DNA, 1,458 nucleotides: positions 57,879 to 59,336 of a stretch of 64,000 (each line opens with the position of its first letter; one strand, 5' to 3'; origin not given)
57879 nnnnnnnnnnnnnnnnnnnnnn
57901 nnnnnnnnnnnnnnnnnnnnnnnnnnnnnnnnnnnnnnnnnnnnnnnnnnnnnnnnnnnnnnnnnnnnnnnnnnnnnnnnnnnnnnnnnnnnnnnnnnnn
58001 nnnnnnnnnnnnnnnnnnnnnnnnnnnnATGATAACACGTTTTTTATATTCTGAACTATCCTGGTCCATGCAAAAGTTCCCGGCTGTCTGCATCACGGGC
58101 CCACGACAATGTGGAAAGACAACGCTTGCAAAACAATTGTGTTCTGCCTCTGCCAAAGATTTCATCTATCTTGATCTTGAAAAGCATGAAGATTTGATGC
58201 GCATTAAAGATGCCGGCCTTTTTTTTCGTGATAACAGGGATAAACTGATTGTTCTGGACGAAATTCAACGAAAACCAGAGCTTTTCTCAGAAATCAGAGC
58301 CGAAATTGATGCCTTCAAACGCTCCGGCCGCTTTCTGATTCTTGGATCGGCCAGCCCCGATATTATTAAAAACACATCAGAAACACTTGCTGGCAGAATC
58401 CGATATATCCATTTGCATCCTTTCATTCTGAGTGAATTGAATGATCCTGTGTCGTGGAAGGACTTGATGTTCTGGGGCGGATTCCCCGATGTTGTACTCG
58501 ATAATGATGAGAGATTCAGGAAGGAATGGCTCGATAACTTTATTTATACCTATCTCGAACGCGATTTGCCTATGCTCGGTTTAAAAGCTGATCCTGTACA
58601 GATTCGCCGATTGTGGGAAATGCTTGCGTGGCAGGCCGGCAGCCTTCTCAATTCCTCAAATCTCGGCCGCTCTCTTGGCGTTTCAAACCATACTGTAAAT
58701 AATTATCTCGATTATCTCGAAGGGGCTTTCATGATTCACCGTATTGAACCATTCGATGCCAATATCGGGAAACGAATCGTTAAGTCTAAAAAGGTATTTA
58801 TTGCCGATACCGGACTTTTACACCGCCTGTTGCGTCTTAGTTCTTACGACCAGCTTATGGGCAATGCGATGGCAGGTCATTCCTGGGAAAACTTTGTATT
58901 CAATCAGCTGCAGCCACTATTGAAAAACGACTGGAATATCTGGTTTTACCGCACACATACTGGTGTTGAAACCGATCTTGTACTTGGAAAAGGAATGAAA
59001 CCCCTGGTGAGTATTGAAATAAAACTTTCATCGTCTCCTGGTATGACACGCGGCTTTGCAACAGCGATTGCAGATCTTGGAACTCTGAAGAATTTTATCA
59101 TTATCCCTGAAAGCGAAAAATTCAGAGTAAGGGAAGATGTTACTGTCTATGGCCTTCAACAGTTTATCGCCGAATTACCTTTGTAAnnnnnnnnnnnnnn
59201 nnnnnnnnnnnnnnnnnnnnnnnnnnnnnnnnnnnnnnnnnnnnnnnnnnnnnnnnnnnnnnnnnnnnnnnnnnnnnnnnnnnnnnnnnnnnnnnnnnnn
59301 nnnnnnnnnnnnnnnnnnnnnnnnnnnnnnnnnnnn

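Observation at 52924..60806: Accessory segment with three highly divergent AAA+/DUF4143 ATPases interleaved with HipBA and an orphan small kinase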

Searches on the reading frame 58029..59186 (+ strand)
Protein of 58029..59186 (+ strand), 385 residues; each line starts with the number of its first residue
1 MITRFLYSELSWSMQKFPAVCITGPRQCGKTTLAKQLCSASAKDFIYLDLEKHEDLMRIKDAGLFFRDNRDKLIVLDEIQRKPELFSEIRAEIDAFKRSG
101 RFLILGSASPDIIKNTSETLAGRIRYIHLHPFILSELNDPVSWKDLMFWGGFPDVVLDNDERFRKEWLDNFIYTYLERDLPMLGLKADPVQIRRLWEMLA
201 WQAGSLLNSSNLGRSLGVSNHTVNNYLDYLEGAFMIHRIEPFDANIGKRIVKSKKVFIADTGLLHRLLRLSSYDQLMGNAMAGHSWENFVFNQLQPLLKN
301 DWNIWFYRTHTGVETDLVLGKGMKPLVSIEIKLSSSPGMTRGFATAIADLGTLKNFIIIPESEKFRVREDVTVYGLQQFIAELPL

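Call 3: search_protein_families(library=pfam, proteins=[window:58029-59186:+], max_evalue=0.01)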
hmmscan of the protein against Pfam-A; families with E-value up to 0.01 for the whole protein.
window:58029-59186:+ (385 aa): 9 families
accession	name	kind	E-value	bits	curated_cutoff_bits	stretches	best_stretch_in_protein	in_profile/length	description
PF13635.12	DUF4143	-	7.9e-44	149.6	28.1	1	177-334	1-160/160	Domain of unknown function (DUF4143)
PF13173.12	AAA_14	-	3.4e-27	95.4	27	1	18-137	3-128/129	AAA domain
PF00004.35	AAA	-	4e-05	24.5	21.2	1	20-114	1-115/131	ATPase family associated with various cellular activities (AAA)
PF01637.24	ATPase_2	-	0.00047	20.5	33.2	1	15-62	18-68/225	ATPase domain predominantly from Archaea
PF20720.3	nSTAND3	-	0.00087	19.5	27.2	1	16-66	16-70/155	Novel STAND NTPase 3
PF00910.28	RNA_helicase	-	0.00099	20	21.5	1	20-84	1-63/105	RNA helicase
PF13479.12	AAA_24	-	0.0016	18.7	27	1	19-52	4-32/195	AAA domain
PF13401.12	AAA_22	-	0.0048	17.7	27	0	20-55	8-46/130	AAA domain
PF13191.12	AAA_16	-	0.0099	16.8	32.6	0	17-55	24-61/167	AAA ATPase domain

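Call 4: search_protein_families(library=padloc, proteins=[window:58029-59186:+], max_evalue=0.01)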
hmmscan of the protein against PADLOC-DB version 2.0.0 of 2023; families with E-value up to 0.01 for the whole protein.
window:58029-59186:+ (385 aa): 9 families
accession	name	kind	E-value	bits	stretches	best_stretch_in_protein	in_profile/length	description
PDLC04790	PDC-S01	-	2.8e-90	301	2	145-369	176-407/422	-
PDLC04789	PDC-S01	-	2.7e-58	195.8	1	1-336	1-343/375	-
PDLC04787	PDC-S01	-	2.7e-33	113.4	1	2-343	11-369/412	-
PDLC04791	PDC-S01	-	4.7e-30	102.6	1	20-358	22-375/395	-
PDLC04786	PDC-S01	-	1.3e-19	68.3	2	144-335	188-388/439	-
PDLC04788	PDC-S01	-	4.8e-19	66.6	2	20-136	22-149/448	-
PDLC04792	PDC-S01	-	3.1e-12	43.8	2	1-90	1-106/452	-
PDLC04140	mad8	-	0.00062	17.4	1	11-58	21-70/314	mads_8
PDLC05079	PDC-S73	-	0.0033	14.3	1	14-52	188-227/752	-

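Call 5: search_protein_families(library=ncbifam, proteins=[window:58029-59186:+], max_evalue=0.01)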
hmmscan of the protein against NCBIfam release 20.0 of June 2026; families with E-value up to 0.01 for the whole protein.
window:58029-59186:+ (385 aa): 1 family
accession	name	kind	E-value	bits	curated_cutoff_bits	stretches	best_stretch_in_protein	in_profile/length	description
TIGR03420.1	DnaA_homol_Hda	equivalog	0.0056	16.2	194.8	1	18-124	39-148/226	DnaA regulatory inactivator Hda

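Call 10: search_solved_structures(query=window:58029-59186:+, max_evalue=1)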
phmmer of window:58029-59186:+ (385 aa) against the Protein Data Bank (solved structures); distinct sequences matched with E-value up to 1: 19.
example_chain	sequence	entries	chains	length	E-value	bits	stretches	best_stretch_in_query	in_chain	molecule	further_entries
6hyp_A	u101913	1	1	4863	0.11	15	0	13-73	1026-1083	Midasin,Midasin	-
6i27_A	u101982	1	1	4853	0.12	14.9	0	13-73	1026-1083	Midasin,Midasin,Midasin,Midasin,Midasin,Midasin,Midasin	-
6i26_A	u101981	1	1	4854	0.12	14.9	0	13-73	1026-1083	Midasin,Midasin,Midasin,Midasin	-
5jcs_s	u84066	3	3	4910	0.12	14.9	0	13-73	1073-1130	Midasin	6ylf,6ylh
8unf_E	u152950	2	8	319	0.15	14.6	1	13-114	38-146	Sliding-clamp-loader large subunit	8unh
3u5z_B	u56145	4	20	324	0.16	14.5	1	13-114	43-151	DNA polymerase accessory protein 44 | Sliding-clamp-loader large subunit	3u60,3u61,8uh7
3m6a_A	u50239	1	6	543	0.32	13.5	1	13-55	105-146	ATP-dependent protease La 1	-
5w0t_A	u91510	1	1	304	0.39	13.2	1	14-53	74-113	Protein MSP1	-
6g2v_A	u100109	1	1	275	0.4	13.2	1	12-114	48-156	Transitional endoplasmic reticulum ATPase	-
9wvu_AAA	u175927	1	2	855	0.53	12.8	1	149-204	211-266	Alpha-1,4 glucan phosphorylase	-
9kmd_A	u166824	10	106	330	0.6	12.6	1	14-52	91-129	Outer mitochondrial transmembrane helix translocase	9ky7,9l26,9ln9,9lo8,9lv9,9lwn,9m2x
6ln3_A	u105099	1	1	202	0.69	12.4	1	16-93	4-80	Adenylate kinase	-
9l3m_A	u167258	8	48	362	0.7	12.4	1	14-52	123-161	Outer mitochondrial transmembrane helix translocase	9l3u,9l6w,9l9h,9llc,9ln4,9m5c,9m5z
3iij_A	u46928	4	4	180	0.76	12.3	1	16-57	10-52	Coilin-interacting nuclear ATPase protein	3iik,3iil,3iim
5jzv_A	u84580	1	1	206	0.82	12.1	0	16-57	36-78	Adenylate kinase isoenzyme 6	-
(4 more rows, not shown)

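Call 37: find_homologous_proteins(query=window:58029-59186:+, max_evalue=1e-10)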
Query window:58029-59186:+ (385 aa): 7985 proteins with E <= 1e-10 among 8000 candidates; the best 120 are listed.
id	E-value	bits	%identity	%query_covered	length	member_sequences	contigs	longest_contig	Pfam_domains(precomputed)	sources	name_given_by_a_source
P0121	3.1e-240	815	95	97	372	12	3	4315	PF13173.13,PF13635.13,PF00004.36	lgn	-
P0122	3.5e-200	683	76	98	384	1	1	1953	PF13173.13,PF13635.13,PF00004.36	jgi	jgi:uncharacterized protein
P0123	2.6e-199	680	77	99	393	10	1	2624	PF13173.13,PF13635.13,PF00004.36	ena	-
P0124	1.4e-196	671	75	98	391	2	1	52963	PF13173.13,PF13635.13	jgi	jgi:predicted AAA+ superfamily ATPase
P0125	1.2e-195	668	74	99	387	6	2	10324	PF13173.13,PF13635.13,PF00004.36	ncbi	-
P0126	8.3e-195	666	75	99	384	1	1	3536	PF13173.13,PF13635.13,PF00004.36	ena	-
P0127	4.0e-193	660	75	98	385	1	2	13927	PF13173.13,PF13635.13,PF00004.36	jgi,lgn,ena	-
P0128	5.4e-193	660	74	98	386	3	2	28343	PF13173.13,PF13635.13,PF00004.36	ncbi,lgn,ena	-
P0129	2.9e-191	654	72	99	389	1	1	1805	PF13173.13,PF13635.13,PF00004.36,PF20720.4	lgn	-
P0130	6.2e-190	650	75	95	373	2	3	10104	PF13173.13,PF13635.13,PF00004.36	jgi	jgi:predicted AAA+ superfamily ATPase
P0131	5.1e-189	647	72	98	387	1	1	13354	PF13173.13,PF13635.13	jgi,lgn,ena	-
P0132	9.4e-189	646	72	98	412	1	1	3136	PF13173.13,PF13635.13,PF00004.36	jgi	jgi:uncharacterized protein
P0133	3.3e-187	641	71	99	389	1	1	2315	PF13173.13,PF13635.13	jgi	jgi:hypothetical protein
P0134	1.6e-186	638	72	98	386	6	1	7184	PF13173.13,PF13635.13,PF00004.36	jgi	jgi:predicted AAA+ superfamily ATPase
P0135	7.9e-186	636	72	99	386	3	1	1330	PF13173.13,PF13635.13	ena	-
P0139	1.4e-182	625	71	99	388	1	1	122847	PF13173.13,PF13635.13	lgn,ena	-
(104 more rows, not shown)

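Call 48: predict_structure(alignment_id=A1)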
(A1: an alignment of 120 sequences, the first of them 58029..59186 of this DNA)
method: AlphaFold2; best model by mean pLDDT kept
length: 385 residues; sequences in the alignment: 120
mean_pLDDT: 91.0   pTM: 0.90
mean pLDDT of the five models: 91.0, 90.9, 90.3, 90.0, 89.1
residues with pLDDT >= 90: 307; 70-90: 61; 50-70: 14; < 50: 3
segments of 3 or more residues with pLDDT < 50: none
pLDDT, mean of each block of 10 residues (from residue 1): 90 96 94 94 91 93 95 94 90 93 89 59 91 83 88 94 96 85 76 93 94 92 91 94 89 96 97 94 97 93 95 94 95 91 95 95 89 93 71
secondary structure, 60 per line:
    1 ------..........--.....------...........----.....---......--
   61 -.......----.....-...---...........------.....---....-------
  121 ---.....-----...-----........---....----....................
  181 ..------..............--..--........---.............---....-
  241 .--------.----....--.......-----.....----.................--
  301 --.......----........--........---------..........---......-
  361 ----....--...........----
elements in order: H7-16 E19-23 H30-40 E45-49 H53-58 H62-68 E73-77 H85-95 E102-106 H110-113 E124-128 H142-149 H153-156 H161-182 H189-202 H209-216 H220-232 E236-239 E255-258 H261-267 H273-277 H282-298 E303-309 E314-321 E324-331 H341-350 E354-359 E365-368 E371-375 H376-381

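Call 50: search_dna_similar(query=window:58029-59186:+, collection=phages, mode=protein, max_evalue=0.00001, max_rows=15)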
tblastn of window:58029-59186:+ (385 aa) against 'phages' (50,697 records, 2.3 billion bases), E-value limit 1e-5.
Records with a match: 9; places in all: 9; records where one place covers at least 80% of the query: 5.
Best place of each record, by identity: <60% 9.
By first word of the organism name: Bacteriophage 8; Listeria 1.
By host as written in the record: - 8; Listeria monocytogenes 1.
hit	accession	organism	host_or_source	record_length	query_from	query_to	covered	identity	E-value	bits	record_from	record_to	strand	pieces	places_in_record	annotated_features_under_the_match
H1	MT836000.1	Bacteriophage sp.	human fecal samples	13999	4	364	94%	27.9%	2e-27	119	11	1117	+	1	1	record has no annotation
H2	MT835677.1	Bacteriophage sp.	human fecal samples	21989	1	332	86%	30.1%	2e-29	125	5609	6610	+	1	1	record has no annotation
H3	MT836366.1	Bacteriophage sp.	human fecal samples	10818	1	332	86%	30.1%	3e-29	125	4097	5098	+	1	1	record has no annotation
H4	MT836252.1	Bacteriophage sp.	human fecal samples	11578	1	359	93%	25.5%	3e-17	90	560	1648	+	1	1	record has no annotation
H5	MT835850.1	Bacteriophage sp.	human fecal samples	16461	22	380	93%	24.0%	5e-10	67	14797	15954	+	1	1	record has no annotation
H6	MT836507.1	Bacteriophage sp.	human fecal samples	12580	19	316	77%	24.0%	4e-9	64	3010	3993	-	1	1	record has no annotation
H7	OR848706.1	Listeria phage LM 4-14-1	Listeria monocytogenes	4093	21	263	63%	26.6%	3e-7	58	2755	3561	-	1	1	record has no annotation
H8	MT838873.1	Bacteriophage sp.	human fecal samples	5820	10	197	49%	27.1%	2e-7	59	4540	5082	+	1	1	record has no annotation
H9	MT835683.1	Bacteriophage sp.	human fecal samples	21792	2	146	38%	31.1%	3e-7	58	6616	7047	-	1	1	record has no annotation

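Call 51: search_dna_similar(query=window:58029-59186:+, collection=plasmids, mode=protein, max_evalue=0.00001, max_rows=15)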
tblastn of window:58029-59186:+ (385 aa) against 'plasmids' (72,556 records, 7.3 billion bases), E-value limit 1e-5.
Records with a match: 381; places in all: 441; records where one place covers at least 80% of the query: 293.
Best place of each record, by identity: <60% 381.
By first word of the organism name: Rhizobium 86; Agrobacterium 52; Thermus 33; Moraxella 30; Sinorhizobium 15; Ensifer 11; Mesorhizobium 7; Sulfitobacter 7; Runella 6; Neorhizobium 6; and 75 more.
By predicted mobility (MOB-suite, as given by PLSDB): non-mobilizable 176; conjugative 147; mobilizable 58.
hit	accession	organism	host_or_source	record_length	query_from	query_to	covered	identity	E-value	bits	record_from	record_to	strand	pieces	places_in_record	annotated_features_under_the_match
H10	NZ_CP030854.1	Runella rosea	Whole organism,fresh water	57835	1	380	99%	44.9%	9e-93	311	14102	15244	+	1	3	none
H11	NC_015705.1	Runella slithyformis DSM 19594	fresh water lake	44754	1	380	99%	44.4%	2e-92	310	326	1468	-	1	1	ATP-binding protein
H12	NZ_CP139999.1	Agrobacterium tumefaciens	-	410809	1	377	98%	43.1%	2e-72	252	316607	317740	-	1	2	ATP-binding protein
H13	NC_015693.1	Runella slithyformis DSM 19594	fresh water lake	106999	1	380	99%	42.6%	6e-84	285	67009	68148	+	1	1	ATP-binding protein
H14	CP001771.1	Spirosoma linguale DSM 74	-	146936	1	377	98%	43.0%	8e-92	308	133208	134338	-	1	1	transcriptional regulator, ArsR family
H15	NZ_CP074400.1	Agrobacterium salinitolerans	Cotton,tiaaue sample,root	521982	1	377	98%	42.9%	5e-72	251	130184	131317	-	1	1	ATP-binding protein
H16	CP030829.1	Neorhizobium sp. NCHU2750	Rosa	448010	1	376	98%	42.8%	3e-72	252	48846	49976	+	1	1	ATPase AAA family protein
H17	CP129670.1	Agrobacterium tumefaciens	Metal working fluids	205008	1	376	98%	42.8%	9e-72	250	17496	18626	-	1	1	ATP-binding protein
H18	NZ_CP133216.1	Thiothrix subterranea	hydrogen sulfide spring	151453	1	383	99%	41.9%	6e-72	251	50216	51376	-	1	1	ATP-binding protein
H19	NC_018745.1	Emticicia oligotrophica DSM 17448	warm spring water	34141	2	380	98%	42.1%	3e-84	286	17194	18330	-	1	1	ATP-binding protein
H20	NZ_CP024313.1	Rhizobium sp. NXC24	Phaseolus vulgaris,cell culture,plant ...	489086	1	379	98%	42.1%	5e-73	254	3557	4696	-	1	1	ATP-binding protein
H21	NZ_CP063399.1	Rhizobium sp. SL42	Amphicarpaea bracteata,Whole ...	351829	1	376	98%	42.0%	2e-71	249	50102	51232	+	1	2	ATP-binding protein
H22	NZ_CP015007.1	Aminobacter aminovorans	cell culture,soil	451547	1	383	99%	40.8%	3e-72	252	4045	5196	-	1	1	ATP-binding protein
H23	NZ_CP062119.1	Aminobacter sp. SR38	bacterial pure culture,soil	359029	1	383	99%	40.8%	4e-72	251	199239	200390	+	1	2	ATP-binding protein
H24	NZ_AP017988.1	Aminobacter sp. SS-2016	Lotus japoicus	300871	1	383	99%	40.8%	5e-72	251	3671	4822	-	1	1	ATP-binding protein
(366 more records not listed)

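Call 52: fold_search(model_id=the predicted structure, library=pdb)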
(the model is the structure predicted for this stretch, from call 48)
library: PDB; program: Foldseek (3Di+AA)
matches with E <= 10: 1746; with E <= 0.001: 372
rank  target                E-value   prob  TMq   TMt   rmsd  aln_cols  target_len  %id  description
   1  2fna_A                3.7e-06  1.00  0.48  0.52   5.8       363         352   15  Crystal structure of an archaeal aaa+ atpase (sso1545) from sulfolobus solfataricus p2 at 2.00 A resolution (released 2006-02-07)
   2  7r7u_A                8.4e-06  1.00  0.26  0.20  18.1       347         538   13  D1 and D2 domain structure of the p97(R155H)-p47 complex (released 2021-08-04)
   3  7pbl_D                8.9e-06  1.00  0.31  0.36  10.3       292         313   16  RuvAB branch migration motor complexed to the Holliday junction - RuvB AAA+ state s1 [t2 dataset] (released 2022-09-14)
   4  2qen                  1.3e-05  1.00  0.49  0.53   6.2       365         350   16  The walker-type atpase paby2304 of pyrococcus abyssi (released 2008-07-01)
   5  8dar_A                1.3e-05  1.00  0.30  0.22  18.8       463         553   11  Saccharomyces cerevisiae Ufd1/Npl4/Cdc48 complex unbound but in the presence of SUMO-ubiquitin(K48polyUb)-mEOS and ATP (released 2022-11-30)
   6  8s0c_D                1.4e-05  1.00  0.27  0.28  16.8       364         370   13  H. sapiens ORC1-5 bound to double stranded DNA as part of the MCM-ORC complex (released 2024-10-02)
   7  8u9q_B                1.4e-05  0.98  0.23  0.16  18.9       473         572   12  Cdc48-Shp1 unfolding native substrate, Class 6 (released 2024-11-06)
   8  8dau_D                1.8e-05  0.99  0.26  0.19  19.8       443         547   13  Saccharomyces cerevisiae Ufd1/Npl4/Cdc48 complex bound to two folded ubiquitin moieties and one unfolded ubiquitin in  (released 2022-11-30)
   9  8efy_M                2.0e-05  1.00  0.32  0.38  10.4       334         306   16  Structure of double homo-hexameric AAA+ ATPase RuvB motors (released 2023-05-10)
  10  8dar_F                2.0e-05  1.00  0.31  0.24  19.9       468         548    9  Saccharomyces cerevisiae Ufd1/Npl4/Cdc48 complex unbound but in the presence of SUMO-ubiquitin(K48polyUb)-mEOS and ATP (released 2022-11-30)
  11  8dau_E                2.0e-05  0.99  0.28  0.21  19.8       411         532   12  Saccharomyces cerevisiae Ufd1/Npl4/Cdc48 complex bound to two folded ubiquitin moieties and one unfolded ubiquitin in  (released 2022-11-30)
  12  8dgf_A                2.2e-05  1.00  0.37  0.12  11.2       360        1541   15  Avs4 bound to phage PhiV-1 portal (released 2022-08-03)
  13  8dgf_B                2.3e-05  1.00  0.38  0.12  10.8       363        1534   14  Avs4 bound to phage PhiV-1 portal (released 2022-08-03)
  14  8rhn_N                2.4e-05  1.00  0.27  0.20  12.2       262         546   15  Structure of the 55LCC ATPase complex (released 2024-03-27)
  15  8u9q_A                2.4e-05  1.00  0.24  0.18  16.3       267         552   14  Cdc48-Shp1 unfolding native substrate, Class 6 (released 2024-11-06)
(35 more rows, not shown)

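Call 53: find_encoding_contigs(protein=P0139, flank=8000, max_places=1)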
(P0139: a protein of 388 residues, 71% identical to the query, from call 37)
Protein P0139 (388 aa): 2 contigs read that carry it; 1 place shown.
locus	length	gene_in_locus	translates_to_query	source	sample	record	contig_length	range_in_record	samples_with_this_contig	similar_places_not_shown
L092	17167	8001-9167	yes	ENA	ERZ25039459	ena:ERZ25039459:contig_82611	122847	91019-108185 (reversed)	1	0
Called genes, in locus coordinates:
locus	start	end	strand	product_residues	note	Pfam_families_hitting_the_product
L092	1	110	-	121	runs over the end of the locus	-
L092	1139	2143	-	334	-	-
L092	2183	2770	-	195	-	PF18911:PKD_4, PF00801:PKD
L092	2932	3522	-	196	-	PF19406:PKD_5, PF25354:Ig_NUP210_16th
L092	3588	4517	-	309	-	PF05345:He_PIG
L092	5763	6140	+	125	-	PF13366:PDDEXK_3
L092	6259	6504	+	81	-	PF13683:rve_3 (weak)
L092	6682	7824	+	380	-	PF13173:AAA_14, PF13635:DUF4143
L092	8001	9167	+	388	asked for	PF13173:AAA_14, PF13635:DUF4143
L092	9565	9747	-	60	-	-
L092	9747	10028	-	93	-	-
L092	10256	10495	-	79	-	-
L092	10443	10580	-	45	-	-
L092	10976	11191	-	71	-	-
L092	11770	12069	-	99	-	PF01909:NTP_transf_2, PF18765:Polbeta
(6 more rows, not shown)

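Call 54: find_encoding_contigs(protein=P0124, flank=8000, max_places=1)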
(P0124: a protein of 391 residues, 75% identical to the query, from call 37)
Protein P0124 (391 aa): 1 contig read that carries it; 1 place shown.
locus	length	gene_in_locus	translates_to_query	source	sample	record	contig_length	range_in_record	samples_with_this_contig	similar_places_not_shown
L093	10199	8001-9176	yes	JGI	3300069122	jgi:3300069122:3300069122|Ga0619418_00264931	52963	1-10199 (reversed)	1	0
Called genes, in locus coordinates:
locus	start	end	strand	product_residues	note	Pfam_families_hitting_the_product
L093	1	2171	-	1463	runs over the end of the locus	PF00873:ACR_tran, PF02321:OEP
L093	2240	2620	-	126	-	-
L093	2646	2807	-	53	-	-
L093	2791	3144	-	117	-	PF00702:Hydrolase, PF13419:HAD_2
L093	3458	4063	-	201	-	PF16316:DUF4956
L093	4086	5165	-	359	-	-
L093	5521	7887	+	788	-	PF00989:PAS (weak), PF13426:PAS_9, PF08448:PAS_4, PF00989:PAS, PF08448:PAS_4, PF13426:PAS_9, PF00512:HisKA, PF02518:HATPase_c, +4 more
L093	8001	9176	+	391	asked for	PF13173:AAA_14, PF13635:DUF4143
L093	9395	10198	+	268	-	?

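Call 86: search_protein_families(library=phrogs, proteins=[window:58029-59186:+], max_evalue=0.001)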
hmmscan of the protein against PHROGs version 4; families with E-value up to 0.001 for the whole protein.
window:58029-59186:+ (385 aa): 2 families
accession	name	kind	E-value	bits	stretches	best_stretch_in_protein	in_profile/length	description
phrog_168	-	DNA, RNA and nucleotide metabolism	7e-08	33.5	1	16-115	41-146/314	clamp loader of DNA polymerase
phrog_5846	-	DNA, RNA and nucleotide metabolism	0.0001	22.7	1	19-81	40-105/380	clamp loader of DNA polymerase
